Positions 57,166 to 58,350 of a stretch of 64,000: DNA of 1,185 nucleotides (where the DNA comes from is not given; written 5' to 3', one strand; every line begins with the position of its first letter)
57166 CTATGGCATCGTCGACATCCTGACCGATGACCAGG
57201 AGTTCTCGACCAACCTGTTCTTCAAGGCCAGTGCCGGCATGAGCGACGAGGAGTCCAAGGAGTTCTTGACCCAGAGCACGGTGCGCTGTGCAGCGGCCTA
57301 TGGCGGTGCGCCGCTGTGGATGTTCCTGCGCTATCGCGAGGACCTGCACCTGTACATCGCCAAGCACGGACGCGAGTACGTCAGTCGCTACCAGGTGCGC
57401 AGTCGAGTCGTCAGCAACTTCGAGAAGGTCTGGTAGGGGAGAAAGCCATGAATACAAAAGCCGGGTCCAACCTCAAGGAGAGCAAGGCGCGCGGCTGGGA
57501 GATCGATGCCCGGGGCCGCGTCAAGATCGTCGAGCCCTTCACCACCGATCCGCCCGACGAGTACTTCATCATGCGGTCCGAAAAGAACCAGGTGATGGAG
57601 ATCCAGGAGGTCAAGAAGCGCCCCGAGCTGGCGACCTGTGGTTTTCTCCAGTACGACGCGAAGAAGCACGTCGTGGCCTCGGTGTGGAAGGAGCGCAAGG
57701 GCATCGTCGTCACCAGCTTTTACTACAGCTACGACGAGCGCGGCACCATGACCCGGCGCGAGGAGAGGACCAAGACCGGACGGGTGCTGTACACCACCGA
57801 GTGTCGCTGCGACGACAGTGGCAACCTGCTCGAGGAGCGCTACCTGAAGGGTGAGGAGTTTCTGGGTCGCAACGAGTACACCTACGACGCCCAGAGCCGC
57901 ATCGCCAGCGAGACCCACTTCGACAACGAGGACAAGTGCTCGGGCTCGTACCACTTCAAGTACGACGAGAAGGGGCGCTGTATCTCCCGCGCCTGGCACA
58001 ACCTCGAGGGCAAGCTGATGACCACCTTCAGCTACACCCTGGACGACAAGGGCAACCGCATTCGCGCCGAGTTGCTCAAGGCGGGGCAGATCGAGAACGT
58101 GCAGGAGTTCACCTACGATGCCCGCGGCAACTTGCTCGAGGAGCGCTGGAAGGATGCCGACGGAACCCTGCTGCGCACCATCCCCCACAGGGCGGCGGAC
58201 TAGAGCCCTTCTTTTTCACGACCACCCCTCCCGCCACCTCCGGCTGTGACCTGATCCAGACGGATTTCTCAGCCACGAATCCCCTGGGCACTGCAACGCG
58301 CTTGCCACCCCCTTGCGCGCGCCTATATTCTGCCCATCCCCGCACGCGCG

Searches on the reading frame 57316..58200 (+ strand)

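Call 125: search_protein_families(library=ncbifam, proteins=[window:57316-58200:+], max_evalue=0.01)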
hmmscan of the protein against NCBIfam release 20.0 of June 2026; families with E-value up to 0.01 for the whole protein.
window:57316-58200:+ (295 aa): 2 families
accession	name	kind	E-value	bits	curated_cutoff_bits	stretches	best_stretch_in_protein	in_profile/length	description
TIGR01643.1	YD_repeat_2x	repeat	3.6e-08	33.6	15.8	0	262-281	17-36/42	YD repeat-containing protein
NF047539.1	XAC2610_fam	domain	0.0016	18.9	35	0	83-144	30-83/89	XAC2610-related protein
